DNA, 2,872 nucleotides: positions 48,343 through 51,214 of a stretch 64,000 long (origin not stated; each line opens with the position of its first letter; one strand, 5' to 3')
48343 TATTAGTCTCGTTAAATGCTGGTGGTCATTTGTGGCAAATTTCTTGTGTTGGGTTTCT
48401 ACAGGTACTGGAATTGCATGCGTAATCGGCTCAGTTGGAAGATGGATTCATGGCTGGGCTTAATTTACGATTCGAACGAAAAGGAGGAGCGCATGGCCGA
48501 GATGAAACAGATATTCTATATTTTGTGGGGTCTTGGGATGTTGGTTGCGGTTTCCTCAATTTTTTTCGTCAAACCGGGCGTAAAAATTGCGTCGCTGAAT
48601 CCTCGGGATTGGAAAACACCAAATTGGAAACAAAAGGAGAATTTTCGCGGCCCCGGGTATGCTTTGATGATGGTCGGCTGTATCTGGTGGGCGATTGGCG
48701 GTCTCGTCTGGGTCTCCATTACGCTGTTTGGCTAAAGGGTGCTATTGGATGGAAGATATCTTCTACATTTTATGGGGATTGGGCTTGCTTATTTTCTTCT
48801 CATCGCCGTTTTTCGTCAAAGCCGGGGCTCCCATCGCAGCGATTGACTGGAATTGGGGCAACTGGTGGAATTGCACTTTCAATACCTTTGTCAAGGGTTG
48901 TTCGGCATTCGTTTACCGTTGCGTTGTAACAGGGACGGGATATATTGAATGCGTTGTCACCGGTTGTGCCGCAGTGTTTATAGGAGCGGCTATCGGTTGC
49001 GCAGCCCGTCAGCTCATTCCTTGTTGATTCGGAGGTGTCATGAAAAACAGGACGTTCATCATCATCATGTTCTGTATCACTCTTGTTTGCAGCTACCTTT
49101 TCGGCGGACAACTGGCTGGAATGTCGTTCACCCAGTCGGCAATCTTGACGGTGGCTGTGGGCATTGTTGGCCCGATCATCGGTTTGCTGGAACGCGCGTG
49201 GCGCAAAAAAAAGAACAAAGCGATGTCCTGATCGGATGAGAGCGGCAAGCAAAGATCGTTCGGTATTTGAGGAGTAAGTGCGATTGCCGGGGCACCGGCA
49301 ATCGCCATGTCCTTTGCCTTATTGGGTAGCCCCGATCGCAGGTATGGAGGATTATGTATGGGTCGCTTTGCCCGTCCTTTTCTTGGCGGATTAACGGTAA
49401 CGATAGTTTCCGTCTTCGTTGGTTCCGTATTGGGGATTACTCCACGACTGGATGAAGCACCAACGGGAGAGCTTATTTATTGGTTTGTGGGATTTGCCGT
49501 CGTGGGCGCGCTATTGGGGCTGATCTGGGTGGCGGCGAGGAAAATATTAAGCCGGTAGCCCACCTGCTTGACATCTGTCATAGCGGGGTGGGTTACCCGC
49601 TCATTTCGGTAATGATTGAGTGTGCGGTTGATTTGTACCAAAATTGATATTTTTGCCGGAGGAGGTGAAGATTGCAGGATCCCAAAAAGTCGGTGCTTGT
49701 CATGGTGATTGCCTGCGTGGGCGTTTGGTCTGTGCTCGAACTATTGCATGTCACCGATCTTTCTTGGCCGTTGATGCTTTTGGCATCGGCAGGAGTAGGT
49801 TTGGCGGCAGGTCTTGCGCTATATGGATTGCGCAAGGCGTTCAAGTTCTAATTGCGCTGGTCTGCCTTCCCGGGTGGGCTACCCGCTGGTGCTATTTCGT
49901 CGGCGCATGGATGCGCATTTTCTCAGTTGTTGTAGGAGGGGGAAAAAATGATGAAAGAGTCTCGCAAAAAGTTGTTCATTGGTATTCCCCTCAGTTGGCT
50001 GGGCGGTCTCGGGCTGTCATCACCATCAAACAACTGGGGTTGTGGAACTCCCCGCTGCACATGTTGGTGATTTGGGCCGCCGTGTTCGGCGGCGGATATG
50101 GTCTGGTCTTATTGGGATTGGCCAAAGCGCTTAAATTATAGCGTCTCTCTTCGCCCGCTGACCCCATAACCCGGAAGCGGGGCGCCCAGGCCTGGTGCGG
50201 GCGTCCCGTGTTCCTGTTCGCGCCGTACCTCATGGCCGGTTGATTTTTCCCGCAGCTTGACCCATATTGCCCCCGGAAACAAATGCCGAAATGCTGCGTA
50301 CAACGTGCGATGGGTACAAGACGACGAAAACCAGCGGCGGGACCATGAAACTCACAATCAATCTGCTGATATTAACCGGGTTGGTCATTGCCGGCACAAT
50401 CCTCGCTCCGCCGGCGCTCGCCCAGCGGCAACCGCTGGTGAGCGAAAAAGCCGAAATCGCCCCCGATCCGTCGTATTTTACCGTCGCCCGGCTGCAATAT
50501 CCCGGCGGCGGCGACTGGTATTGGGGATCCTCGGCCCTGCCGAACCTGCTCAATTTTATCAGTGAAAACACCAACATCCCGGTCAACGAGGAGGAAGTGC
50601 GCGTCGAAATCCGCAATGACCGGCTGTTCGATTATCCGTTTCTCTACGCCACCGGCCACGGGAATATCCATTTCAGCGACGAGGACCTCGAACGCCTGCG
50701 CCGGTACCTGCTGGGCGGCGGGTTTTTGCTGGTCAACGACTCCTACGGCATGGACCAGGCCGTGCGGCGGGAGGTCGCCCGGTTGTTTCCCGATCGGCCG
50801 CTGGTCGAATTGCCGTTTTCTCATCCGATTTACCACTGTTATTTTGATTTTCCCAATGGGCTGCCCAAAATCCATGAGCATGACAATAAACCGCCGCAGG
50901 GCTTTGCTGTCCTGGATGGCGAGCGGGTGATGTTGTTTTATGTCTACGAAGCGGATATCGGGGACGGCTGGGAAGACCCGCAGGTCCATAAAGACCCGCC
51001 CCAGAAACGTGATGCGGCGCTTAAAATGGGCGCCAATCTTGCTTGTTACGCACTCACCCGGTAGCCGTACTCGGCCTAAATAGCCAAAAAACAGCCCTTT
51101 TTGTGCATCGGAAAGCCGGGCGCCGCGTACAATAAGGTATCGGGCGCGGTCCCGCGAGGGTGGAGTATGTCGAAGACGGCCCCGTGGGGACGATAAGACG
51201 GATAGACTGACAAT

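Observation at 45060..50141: TPR-type sigma54 activator followed by a sigma54 promoter driving a lipoprotein gene and a run of six small hydrophobic peptide genes (two paralog pairs, one frameshifted)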

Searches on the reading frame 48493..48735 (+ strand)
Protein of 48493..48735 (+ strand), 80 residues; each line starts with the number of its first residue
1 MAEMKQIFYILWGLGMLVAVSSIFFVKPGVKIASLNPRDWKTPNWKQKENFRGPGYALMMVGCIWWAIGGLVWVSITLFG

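Call 6: search_protein_families(library=pfam, proteins=[window:48493-48735:+], max_evalue=1)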
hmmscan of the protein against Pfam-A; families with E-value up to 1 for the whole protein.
window:48493-48735:+ (80 aa): 0 families

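Call 7: search_protein_families(library=ncbifam, proteins=[window:48493-48735:+], max_evalue=1)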
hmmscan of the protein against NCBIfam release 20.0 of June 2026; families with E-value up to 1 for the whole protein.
window:48493-48735:+ (80 aa): 1 family
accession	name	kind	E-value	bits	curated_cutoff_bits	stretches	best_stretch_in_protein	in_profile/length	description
NF033218.1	anchor_AmaP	equivalog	0.032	14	55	1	1-79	1-70/166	alkaline shock response membrane anchor protein AmaP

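Call 41: find_related_loci(query=A4, collection=genome_contigs, flank=10000)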
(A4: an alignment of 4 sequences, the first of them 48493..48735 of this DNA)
Query A4 (80 aa) in genome_contigs; peptide patterns used: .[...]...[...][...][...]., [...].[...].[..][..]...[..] (x = any residue, [..] = any of these).
29 stretches matched a pattern; 2 encode a relative of the query (tblastn E <= 1e-3); 2 distinct loci.
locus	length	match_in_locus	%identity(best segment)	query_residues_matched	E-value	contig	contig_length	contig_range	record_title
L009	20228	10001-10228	68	3-79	3e-32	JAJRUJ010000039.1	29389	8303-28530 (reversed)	MAG: Candidatus Zixiibacteriota bacterium isolate Dive96_bin10.176 k141_2095447, whole genome shotgun sequence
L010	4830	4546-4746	51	4-71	6e-20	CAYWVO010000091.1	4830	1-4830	MAG TPA_asm: uncultured Ignavibacteria bacterium isolate SRP141376_co1_44 genome assembly, contig: NODE_28022_length_483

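Call 43: find_related_loci(query=A4, collection=metagenome_contigs, flank=10000)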
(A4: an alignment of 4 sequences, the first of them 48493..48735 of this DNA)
Query A4 (80 aa) in metagenome_contigs; peptide patterns used: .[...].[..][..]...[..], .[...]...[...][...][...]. (x = any residue, [..] = any of these).
120 stretches matched a pattern; 1 encode a relative of the query (tblastn E <= 1e-3); 1 distinct loci.
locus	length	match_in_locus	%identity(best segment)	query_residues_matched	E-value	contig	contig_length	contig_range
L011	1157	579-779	54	4-71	4e-23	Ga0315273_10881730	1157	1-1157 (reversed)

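Call 54: search_protein_representatives(protein=window:48493-48735:+)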
Query: 80 residues. Proteins with E-value up to 0.001 (for the whole library): 22; up to 1e-10: 3; up to 1e-30: 1. The best 22 are listed.
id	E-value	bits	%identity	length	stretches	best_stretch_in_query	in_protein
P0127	1.4e-48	178.8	100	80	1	1-80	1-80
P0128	1.2e-16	76.7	54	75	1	4-72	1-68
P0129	4.4e-13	65.3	43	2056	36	52-79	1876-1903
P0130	7.8e-10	54.9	45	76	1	8-75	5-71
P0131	2.1e-08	50.3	43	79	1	4-78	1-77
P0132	1.3e-07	47.8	48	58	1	5-58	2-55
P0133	2.8e-07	46.7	34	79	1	11-80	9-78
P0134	3.0e-07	46.6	37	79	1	8-68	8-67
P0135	1.5e-06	44.4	38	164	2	6-74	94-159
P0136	1.6e-06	44.3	37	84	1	9-72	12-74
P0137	2.0e-06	44.0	45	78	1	10-72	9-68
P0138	2.0e-06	44.0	38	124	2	4-72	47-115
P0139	4.4e-06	42.9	48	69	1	15-77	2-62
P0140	5.2e-06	42.7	38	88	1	1-73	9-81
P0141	8.4e-06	42.0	37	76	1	7-75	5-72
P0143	3.8e-05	39.9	46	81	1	10-68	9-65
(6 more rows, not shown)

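Call 64: search_protein_families(library=pfam, alignment_id=A6, max_evalue=0.1)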
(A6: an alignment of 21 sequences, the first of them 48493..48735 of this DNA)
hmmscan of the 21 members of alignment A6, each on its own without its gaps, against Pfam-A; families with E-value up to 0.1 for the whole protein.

A. member 1, window:48493-48735:+ (80 aa): 0 families

B. families by the number of members that match (of 21 scanned): 4 families
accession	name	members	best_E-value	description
PF13828.11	DUF4190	1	0.0038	Domain of unknown function (DUF4190)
PF24961.1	NfeD_membrane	1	0.014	NfeD integral membrane domain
PF07264.17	EI24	1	0.084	Sulfate transporter CysZ/Etoposide-induced protein 2.4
PF11511.13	RhodobacterPufX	1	0.093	Intrinsic membrane protein PufX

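Call 65: search_protein_families(library=pfam, proteins=[L010:3500-4429:+], max_evalue=0.1)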
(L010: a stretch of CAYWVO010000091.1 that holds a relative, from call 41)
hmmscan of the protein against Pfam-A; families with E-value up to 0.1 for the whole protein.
L010:3500-4429:+ (309 aa): 0 families

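Call 66: find_encoding_contigs(protein=P0140, flank=8000, max_places=3)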
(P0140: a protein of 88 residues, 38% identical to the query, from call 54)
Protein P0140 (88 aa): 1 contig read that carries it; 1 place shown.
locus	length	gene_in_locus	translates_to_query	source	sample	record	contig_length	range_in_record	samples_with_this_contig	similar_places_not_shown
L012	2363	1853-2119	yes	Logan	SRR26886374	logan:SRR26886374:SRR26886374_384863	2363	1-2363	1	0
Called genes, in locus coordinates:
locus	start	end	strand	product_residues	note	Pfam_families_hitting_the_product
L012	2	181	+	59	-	?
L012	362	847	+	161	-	-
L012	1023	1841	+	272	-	-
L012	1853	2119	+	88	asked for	-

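Call 68: find_encoding_contigs(protein=P0143, flank=8000, max_places=3)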
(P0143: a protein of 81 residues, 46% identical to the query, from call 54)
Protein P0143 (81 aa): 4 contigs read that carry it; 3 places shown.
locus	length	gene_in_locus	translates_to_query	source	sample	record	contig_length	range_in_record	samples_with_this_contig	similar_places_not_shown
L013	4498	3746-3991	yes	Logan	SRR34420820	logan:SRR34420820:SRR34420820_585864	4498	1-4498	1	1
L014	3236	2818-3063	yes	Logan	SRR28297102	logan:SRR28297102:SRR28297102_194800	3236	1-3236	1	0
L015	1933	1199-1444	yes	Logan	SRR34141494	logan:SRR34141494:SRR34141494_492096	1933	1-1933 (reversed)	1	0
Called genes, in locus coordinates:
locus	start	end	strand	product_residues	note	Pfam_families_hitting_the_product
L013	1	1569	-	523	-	?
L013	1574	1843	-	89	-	-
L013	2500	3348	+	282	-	-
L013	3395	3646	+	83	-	-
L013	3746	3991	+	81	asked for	-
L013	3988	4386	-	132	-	-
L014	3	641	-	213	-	?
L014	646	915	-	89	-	-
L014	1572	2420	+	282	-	-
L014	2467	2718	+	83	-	-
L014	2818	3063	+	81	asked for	-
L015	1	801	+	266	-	?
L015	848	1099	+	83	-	-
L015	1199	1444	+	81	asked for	-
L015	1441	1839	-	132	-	-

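Call 75: search_protein_families(library=ncbifam, proteins=[L010:3500-4429:+, L012:1023-1841:+, L013:2500-3348:+], max_evalue=10)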
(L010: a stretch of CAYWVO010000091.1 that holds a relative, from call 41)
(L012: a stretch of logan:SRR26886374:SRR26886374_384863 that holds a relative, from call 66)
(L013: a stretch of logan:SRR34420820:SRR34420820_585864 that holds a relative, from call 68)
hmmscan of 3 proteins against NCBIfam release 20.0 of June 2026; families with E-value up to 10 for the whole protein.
L010:3500-4429:+ (309 aa): 0 families

L012:1023-1841:+ (272 aa): 0 families

L013:2500-3348:+ (282 aa): 1 family
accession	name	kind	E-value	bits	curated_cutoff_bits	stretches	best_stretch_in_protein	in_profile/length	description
TIGR00431.1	TruB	equivalog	0.17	11.6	151.45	1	175-216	17-58/210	tRNA pseudouridine(55) synthase TruB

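Call 85: search_solved_structures(query=A6, max_evalue=1)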
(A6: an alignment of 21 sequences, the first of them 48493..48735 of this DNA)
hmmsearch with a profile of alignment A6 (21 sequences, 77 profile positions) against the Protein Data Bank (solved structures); distinct sequences matched with E-value up to 1: 1.
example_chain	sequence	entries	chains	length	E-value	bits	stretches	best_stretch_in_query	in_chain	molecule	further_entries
7ufs_A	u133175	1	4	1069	0.85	12.6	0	21-40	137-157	Alpha-mannosidase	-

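Call 87: search_protein_families(library=padloc, proteins=[window:48493-48735:+], max_evalue=0.01)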
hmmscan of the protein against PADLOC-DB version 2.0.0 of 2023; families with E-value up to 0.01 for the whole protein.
window:48493-48735:+ (80 aa): 0 families

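Call 88: search_protein_families(library=phrogs, proteins=[window:48493-48735:+], max_evalue=0.01)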
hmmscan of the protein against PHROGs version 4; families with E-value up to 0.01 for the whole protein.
window:48493-48735:+ (80 aa): 0 families

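Call 97: find_related_loci(query=A4, collection=viral_contigs, flank=8000)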
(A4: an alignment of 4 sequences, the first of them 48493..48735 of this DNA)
Query A4 (80 aa) in viral_contigs; peptide patterns used: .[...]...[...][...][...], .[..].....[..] (x = any residue, [..] = any of these).
125 stretches matched a pattern, but none encodes a relative of the query by tblastn (E <= 1e-3).

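Call 100: search_dna_similar(query=window:48493-48735:+, collection=phages, mode=protein, max_evalue=0.001, max_rows=5)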
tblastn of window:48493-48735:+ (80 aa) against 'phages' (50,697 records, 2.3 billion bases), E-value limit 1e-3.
No match.

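Call 101: find_encoding_contigs(protein=P0136, flank=8000, max_places=4)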
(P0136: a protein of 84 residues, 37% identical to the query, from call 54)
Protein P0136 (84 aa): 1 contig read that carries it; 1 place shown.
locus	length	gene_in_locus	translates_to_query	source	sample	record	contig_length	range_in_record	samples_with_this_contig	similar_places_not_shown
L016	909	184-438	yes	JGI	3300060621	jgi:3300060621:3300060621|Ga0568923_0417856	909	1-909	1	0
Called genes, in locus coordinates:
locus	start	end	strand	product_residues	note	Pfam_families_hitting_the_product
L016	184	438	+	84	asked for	-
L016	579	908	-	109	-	?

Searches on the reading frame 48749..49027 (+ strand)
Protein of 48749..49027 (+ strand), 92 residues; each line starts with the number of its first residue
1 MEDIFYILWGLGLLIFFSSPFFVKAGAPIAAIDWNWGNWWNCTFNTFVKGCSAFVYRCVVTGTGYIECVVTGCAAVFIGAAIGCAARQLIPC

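Call 6: search_protein_families(library=pfam, proteins=[window:48749-49027:+], max_evalue=1)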
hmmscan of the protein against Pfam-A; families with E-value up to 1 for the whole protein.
window:48749-49027:+ (92 aa): 0 families

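Call 7: search_protein_families(library=ncbifam, proteins=[window:48749-49027:+], max_evalue=1)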
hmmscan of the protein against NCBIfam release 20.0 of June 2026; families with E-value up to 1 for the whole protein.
window:48749-49027:+ (92 aa): 0 families

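Call 9: find_homologous_proteins(query=window:48749-49027:+, max_evalue=10)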
Query window:48749-49027:+ (92 aa): 1 proteins with E <= 10 among 1 candidates.
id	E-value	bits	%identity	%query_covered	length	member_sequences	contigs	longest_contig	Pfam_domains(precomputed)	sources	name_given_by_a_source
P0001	8.0e-57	208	100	100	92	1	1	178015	-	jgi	jgi:hypothetical protein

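Call 10: find_encoding_contigs(protein=P0001, flank=10000, max_places=6)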
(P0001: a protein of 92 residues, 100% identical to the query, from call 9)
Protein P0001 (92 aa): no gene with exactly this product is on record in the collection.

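Call 86: search_solved_structures(query=window:48749-49027:+, max_evalue=10)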
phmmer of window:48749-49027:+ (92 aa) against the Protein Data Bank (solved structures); distinct sequences matched with E-value up to 10: 1.
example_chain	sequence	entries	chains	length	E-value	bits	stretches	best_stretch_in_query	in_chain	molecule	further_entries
6sga_Fd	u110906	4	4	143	0.12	15.8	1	38-91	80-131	mt-SAF33 | DUF4379 domain-containing protein | Probable Zinc-ribbon domain-containing protein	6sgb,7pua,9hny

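Call 87: search_protein_families(library=padloc, proteins=[window:48749-49027:+], max_evalue=0.01)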
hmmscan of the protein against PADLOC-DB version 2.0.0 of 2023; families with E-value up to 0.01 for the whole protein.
window:48749-49027:+ (92 aa): 0 families

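Call 88: search_protein_families(library=phrogs, proteins=[window:48749-49027:+], max_evalue=0.01)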
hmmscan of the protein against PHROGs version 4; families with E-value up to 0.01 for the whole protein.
window:48749-49027:+ (92 aa): 0 families

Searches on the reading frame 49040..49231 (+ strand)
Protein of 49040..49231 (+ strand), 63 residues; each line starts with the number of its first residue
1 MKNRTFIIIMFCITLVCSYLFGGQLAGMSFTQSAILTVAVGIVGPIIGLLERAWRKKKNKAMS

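Call 6: search_protein_families(library=pfam, proteins=[window:49040-49231:+], max_evalue=1)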
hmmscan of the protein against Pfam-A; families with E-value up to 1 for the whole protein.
window:49040-49231:+ (63 aa): 4 families
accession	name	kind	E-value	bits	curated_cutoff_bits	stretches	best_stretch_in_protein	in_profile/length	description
PF23778.1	Phage_holin_2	-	0.0076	16.9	32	1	7-58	39-90/92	Putative phage holin family 2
PF05493.18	ATP_synt_H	-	0.045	14.7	25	1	2-21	24-43/62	ATP synthase subunit H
PF09834.14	DUF2061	-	0.067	14.1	23.1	0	2-26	3-27/52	Predicted membrane protein (DUF2061)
PF11368.13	DUF3169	-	0.6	10.1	31.6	0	3-26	207-231/250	Protein of unknown function (DUF3169)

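Call 7: search_protein_families(library=ncbifam, proteins=[window:49040-49231:+], max_evalue=1)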
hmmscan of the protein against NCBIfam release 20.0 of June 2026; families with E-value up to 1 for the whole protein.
window:49040-49231:+ (63 aa): 1 family
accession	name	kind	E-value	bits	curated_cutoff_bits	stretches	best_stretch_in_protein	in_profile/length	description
NF010227.0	PRK13682.1-2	equivalog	0.0077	16.3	73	1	7-52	5-49/52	hypothetical protein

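Call 87: search_protein_families(library=padloc, proteins=[window:49040-49231:+], max_evalue=0.01)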
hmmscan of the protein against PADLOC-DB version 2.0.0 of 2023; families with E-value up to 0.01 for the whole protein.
window:49040-49231:+ (63 aa): 0 families

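Call 88: search_protein_families(library=phrogs, proteins=[window:49040-49231:+], max_evalue=0.01)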
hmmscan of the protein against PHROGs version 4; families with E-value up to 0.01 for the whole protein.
window:49040-49231:+ (63 aa): 0 families

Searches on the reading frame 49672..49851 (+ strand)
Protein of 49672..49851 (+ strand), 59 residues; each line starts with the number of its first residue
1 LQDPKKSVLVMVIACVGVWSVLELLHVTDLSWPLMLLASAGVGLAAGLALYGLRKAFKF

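Call 6: search_protein_families(library=pfam, proteins=[window:49672-49851:+], max_evalue=1)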
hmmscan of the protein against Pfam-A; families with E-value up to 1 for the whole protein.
window:49672-49851:+ (59 aa): 2 families
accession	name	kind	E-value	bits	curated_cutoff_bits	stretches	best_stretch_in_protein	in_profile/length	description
PF11196.13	DUF2834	-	0.00096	19.8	22.9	1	8-51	48-90/96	Protein of unknown function DUF2834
PF01384.25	PHO4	-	0.026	13.9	33.7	1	4-54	221-265/350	Phosphate transporter family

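Call 7: search_protein_families(library=ncbifam, proteins=[window:49672-49851:+], max_evalue=1)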
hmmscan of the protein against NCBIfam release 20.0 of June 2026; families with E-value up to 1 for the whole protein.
window:49672-49851:+ (59 aa): 0 families

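Call 87: search_protein_families(library=padloc, proteins=[window:49672-49851:+], max_evalue=0.01)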
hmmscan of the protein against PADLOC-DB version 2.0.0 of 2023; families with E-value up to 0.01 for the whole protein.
window:49672-49851:+ (59 aa): 0 families

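Call 88: search_protein_families(library=phrogs, proteins=[window:49672-49851:+], max_evalue=0.01)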
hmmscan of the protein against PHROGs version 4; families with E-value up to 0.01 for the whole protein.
window:49672-49851:+ (59 aa): 0 families

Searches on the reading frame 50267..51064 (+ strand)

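Call 6: search_protein_families(library=pfam, proteins=[window:50267-51064:+], max_evalue=1)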
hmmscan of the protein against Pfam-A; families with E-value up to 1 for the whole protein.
window:50267-51064:+ (265 aa): 1 family
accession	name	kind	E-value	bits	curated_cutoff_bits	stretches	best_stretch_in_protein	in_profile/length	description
PF13709.12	DUF4159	-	2e-65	220.6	25.9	1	73-263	2-202/202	Domain of unknown function (DUF4159)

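Call 7: search_protein_families(library=ncbifam, proteins=[window:50267-51064:+], max_evalue=1)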
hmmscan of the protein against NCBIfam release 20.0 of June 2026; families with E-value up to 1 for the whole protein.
window:50267-51064:+ (265 aa): 0 families
